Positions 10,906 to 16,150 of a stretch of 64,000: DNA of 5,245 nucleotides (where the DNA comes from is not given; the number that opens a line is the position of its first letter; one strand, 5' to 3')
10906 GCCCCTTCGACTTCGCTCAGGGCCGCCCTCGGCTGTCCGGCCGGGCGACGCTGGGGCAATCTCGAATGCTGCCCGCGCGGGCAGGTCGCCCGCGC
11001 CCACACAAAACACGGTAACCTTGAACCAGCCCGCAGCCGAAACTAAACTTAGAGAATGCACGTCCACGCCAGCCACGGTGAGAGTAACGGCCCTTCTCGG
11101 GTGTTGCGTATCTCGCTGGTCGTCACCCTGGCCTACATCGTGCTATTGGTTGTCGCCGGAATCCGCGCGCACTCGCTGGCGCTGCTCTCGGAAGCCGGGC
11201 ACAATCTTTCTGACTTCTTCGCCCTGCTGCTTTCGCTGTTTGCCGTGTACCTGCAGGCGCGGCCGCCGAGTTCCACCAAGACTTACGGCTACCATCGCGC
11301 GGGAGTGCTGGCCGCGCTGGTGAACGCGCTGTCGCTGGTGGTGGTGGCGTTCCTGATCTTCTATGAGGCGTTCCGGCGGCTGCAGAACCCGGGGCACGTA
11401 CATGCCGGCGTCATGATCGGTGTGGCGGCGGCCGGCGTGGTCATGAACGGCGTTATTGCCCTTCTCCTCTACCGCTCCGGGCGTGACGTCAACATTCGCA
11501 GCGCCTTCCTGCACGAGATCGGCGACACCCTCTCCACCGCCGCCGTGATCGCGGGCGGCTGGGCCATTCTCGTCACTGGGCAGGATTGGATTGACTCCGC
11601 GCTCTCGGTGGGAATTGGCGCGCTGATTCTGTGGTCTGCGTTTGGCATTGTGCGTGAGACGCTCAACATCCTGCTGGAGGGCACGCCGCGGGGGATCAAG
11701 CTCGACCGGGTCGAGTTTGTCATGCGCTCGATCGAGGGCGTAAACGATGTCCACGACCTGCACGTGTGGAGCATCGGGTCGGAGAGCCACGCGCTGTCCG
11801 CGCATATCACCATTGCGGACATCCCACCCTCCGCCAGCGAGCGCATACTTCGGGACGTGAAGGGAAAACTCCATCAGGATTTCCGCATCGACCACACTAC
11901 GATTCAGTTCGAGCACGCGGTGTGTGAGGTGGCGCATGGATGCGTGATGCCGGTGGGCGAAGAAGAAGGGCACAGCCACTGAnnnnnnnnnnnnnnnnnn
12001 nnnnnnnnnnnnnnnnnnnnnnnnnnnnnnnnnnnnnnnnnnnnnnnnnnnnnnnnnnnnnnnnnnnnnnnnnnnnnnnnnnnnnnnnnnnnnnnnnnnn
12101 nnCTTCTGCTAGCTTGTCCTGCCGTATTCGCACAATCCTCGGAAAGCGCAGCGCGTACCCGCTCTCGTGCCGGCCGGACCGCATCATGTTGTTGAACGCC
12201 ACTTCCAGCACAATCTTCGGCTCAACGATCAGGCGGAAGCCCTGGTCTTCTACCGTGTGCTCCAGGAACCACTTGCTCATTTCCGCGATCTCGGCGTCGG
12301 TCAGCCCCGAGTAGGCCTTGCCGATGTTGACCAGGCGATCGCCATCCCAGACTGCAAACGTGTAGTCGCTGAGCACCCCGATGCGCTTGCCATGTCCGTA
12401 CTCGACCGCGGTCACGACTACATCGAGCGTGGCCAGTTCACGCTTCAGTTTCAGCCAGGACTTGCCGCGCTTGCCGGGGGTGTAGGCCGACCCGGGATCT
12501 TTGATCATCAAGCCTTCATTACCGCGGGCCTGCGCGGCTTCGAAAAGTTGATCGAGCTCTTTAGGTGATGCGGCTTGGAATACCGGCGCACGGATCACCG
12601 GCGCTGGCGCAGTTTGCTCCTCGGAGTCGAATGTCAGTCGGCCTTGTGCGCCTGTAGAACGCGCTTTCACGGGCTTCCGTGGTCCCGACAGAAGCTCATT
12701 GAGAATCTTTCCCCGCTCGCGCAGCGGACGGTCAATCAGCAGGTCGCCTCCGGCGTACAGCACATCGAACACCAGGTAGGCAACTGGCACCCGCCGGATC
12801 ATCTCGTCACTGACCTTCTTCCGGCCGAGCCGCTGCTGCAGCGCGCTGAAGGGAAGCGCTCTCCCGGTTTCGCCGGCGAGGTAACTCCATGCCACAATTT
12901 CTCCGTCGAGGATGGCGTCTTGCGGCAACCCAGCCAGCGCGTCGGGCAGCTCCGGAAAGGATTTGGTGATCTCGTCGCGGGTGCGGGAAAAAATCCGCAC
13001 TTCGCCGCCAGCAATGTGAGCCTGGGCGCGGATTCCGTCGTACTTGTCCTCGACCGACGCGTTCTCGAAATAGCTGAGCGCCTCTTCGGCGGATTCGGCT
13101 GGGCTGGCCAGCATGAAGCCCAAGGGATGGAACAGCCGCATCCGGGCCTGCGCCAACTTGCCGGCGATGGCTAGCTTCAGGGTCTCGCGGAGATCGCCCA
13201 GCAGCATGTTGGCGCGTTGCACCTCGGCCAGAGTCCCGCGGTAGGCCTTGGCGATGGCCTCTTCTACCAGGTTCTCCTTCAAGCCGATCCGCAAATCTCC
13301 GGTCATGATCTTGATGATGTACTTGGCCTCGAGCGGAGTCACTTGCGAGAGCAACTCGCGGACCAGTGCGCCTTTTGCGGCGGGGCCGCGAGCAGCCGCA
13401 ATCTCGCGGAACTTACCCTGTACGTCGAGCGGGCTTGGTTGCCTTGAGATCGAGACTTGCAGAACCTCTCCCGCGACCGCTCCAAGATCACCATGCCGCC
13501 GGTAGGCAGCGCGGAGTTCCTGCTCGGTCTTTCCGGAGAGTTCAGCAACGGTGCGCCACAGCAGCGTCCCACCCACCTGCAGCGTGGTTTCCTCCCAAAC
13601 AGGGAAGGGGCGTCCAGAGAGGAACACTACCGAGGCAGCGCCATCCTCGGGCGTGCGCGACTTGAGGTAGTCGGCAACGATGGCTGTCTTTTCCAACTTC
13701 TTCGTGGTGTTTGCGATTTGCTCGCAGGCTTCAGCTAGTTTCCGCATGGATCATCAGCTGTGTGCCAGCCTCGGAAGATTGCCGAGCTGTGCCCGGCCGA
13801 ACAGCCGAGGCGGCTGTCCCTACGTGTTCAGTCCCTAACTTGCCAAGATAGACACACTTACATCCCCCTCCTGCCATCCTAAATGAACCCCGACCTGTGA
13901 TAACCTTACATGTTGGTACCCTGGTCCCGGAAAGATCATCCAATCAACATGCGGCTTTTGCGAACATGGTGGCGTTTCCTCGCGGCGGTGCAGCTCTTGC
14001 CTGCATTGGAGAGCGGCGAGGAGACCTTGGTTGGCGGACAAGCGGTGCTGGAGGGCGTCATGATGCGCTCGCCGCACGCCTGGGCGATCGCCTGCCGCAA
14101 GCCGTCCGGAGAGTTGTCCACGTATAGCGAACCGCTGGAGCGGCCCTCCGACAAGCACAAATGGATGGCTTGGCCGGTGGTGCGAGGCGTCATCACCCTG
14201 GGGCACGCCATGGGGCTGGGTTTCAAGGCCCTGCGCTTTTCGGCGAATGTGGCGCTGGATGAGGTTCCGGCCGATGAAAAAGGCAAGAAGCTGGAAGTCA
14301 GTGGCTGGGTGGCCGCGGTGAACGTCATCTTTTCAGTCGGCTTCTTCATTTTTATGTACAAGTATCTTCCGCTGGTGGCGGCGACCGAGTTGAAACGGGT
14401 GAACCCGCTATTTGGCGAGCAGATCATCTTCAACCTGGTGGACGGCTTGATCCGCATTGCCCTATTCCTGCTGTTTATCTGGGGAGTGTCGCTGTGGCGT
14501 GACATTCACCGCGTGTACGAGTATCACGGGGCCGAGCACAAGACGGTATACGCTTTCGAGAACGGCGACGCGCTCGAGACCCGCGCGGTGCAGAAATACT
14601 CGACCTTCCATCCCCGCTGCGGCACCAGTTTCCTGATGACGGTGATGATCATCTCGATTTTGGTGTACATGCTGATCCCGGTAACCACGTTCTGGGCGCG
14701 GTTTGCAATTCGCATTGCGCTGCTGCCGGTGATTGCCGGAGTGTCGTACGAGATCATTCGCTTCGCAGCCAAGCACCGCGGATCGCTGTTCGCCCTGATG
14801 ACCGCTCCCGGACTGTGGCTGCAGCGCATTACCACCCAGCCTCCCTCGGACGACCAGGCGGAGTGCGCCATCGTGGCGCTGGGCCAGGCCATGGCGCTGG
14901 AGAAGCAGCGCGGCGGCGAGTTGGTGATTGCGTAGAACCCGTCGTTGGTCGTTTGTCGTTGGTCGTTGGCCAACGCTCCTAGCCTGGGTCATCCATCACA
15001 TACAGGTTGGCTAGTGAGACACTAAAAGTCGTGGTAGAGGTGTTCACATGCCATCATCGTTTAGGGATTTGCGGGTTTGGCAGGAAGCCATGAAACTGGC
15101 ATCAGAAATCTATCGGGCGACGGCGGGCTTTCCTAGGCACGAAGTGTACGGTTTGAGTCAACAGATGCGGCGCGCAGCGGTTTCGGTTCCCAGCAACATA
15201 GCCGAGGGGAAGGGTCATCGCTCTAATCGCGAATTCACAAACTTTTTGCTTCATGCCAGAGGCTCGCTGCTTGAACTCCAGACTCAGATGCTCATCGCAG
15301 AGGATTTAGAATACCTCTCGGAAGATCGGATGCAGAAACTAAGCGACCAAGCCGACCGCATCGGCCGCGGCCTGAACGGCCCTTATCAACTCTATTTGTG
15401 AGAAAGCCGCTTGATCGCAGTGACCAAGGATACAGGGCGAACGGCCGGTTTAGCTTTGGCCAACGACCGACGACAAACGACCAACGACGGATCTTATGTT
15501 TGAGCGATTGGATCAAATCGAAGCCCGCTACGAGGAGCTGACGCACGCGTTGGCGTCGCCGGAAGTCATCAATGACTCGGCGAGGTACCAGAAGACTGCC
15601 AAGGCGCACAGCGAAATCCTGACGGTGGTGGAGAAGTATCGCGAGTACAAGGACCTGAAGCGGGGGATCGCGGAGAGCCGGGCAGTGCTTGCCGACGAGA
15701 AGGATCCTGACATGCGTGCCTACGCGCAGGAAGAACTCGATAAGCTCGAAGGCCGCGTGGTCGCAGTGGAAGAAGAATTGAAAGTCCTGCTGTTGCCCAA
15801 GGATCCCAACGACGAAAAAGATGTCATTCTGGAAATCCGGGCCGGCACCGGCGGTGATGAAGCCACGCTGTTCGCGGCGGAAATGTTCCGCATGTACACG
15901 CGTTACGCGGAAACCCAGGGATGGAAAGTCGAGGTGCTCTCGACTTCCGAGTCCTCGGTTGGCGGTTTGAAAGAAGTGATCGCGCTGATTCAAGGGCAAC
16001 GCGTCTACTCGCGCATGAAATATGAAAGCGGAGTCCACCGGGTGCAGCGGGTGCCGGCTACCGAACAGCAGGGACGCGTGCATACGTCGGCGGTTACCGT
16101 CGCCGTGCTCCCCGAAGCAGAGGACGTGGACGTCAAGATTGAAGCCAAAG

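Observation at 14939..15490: IVS-like cassette: a four-helix-bundle (23S rRNA intervening-sequence protein family) ORF enclosed by a 35-bp stem of tandem heptamers, inserted between the DUF1385 gene and prfA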

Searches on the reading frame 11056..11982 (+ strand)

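Call 71: search_protein_families(library=pfam, proteins=[window:11056-11982:+], max_evalue=0.00001)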
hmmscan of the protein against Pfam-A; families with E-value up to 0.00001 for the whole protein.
window:11056-11982:+ (308 aa): 2 families
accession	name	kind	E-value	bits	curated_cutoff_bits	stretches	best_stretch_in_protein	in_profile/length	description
PF01545.26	Cation_efflux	-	9.6e-39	133.6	26.6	1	17-207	1-198/198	Cation efflux family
PF16916.11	ZT_dimer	-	9.1e-14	51.7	26.7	1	211-287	1-77/78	Dimerisation domain of Zinc Transporter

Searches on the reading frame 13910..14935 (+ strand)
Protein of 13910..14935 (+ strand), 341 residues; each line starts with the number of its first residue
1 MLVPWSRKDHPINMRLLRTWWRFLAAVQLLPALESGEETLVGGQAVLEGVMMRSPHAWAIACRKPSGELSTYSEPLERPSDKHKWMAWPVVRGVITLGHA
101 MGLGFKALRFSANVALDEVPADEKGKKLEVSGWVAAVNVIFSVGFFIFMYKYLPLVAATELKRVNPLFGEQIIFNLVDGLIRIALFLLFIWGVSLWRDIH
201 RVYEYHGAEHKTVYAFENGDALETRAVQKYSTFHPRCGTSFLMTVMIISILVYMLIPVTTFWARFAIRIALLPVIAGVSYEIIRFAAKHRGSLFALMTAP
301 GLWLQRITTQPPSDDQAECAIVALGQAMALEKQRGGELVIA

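Call 4: search_protein_families(library=pfam, proteins=[window:13910-14935:+])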
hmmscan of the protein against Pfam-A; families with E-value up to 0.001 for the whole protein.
window:13910-14935:+ (341 aa): 1 family
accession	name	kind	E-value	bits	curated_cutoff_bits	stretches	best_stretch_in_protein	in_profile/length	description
PF07136.16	DUF1385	-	1.7e-80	270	22.1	1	88-328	1-225/227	Protein of unknown function (DUF1385)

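Call 23: find_related_loci(query=window:13910-14932:+, collection=genome_contigs, flank=6000)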
Query window:13910-14932:+ (341 aa) in genome_contigs; peptide patterns used: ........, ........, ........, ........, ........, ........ (x = any residue, [..] = any of these).
599 stretches matched a pattern (row limit reached: there are more); 573 encode a relative of the query (tblastn E <= 1e-3); the best 80 are kept; 80 distinct loci.
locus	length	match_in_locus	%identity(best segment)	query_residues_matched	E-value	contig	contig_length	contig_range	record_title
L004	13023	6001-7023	94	1-341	0e+0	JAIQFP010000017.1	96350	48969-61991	MAG: Terriglobia bacterium isolate SRVP_3 SR-VP_26_10_2019_C_30cm_scaffold_196, whole genome shotgun sequence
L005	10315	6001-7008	93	6-341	0e+0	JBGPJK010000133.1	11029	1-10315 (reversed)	MAG: Terriglobia bacterium isolate OBJ_0618_7090110_311 k141_6720854_length_11029_cov_9.9793, whole genome shotgun seque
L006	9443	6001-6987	88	13-341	0e+0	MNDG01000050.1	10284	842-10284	MAG: Acidobacteriales bacterium 13_2_20CM_55_8 13_2_20cm_scaffold_7902, whole genome shotgun sequence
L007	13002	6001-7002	86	8-341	0e+0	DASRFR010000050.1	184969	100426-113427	MAG TPA_asm: Terriglobales bacterium isolate SMAG_U10037 k141_2247406, whole genome shotgun sequence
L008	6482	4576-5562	87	13-341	0e+0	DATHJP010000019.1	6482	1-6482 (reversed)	MAG TPA_asm: Terriglobales bacterium isolate SMAG_U12555 k141_152717, whole genome shotgun sequence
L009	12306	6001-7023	85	1-341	0e+0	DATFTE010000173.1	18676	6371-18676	MAG TPA_asm: Terriglobales bacterium isolate SMAG_U9402 k141_4396760, whole genome shotgun sequence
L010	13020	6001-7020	86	4-341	0e+0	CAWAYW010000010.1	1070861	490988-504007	MAG: Terriglobia bacterium isolate MFD05513.bin.1.32 genome assembly, contig: contig_27292, whole genome shotgun sequenc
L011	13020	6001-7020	84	7-341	0e+0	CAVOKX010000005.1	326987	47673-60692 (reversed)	MAG: uncultured Acidobacteriota bacterium isolate MFD00008.bin.1.215 genome assembly, contig: contig_22944, whole genome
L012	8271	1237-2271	83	2-341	0e+0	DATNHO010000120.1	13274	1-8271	MAG TPA_asm: Terriglobales bacterium isolate SMAG_U11349 k141_919514, whole genome shotgun sequence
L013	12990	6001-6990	87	14-341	0e+0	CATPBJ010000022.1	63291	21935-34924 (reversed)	MAG: uncultured Terriglobales bacterium isolate COA_Bin_12_5_1 genome assembly, contig: co_assembly_000000018720, whole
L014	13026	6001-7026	84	6-341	0e+0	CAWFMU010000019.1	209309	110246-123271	MAG: Terriglobia bacterium isolate MFD06526.bin.2.59 genome assembly, contig: contig_34430, whole genome shotgun sequenc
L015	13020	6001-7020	83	2-341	0e+0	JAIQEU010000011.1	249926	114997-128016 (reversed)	MAG: Terriglobia bacterium isolate SRVP_1 SR-VP_26_10_2019_1_90cm_scaffold_50, whole genome shotgun sequence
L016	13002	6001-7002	85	10-341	0e+0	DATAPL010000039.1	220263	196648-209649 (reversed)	MAG TPA_asm: Terriglobales bacterium isolate SMAG_U5440 k141_3365385, whole genome shotgun sequence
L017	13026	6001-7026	84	2-341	0e+0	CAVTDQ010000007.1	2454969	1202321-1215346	MAG: Terriglobia bacterium isolate MFD01213.bin.1.238 genome assembly, contig: contig_321, whole genome shotgun sequence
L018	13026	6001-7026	83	1-341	0e+0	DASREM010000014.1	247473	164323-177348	MAG TPA_asm: Terriglobales bacterium isolate SMAG_U10006 k141_2015144, whole genome shotgun sequence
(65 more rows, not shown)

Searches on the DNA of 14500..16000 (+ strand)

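Call 61: search_rna_families(source=window, start=14500, end=16000, threshold=evalue, max_evalue=1)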
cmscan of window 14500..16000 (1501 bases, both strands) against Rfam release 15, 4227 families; matches with E-value up to 1: 0.
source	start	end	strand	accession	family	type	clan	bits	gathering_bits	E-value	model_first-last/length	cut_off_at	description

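Call 85: search_rna_families(source=L171, threshold=gathering)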
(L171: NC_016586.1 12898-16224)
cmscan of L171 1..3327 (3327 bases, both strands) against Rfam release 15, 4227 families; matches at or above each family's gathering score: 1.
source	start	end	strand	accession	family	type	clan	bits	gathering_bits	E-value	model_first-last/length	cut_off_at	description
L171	286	3327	+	RF02541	LSU_rRNA_bacteria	Gene; rRNA;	CL00112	2526.7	50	0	1-2756/2925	3'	Bacterial large subunit ribosomal RNA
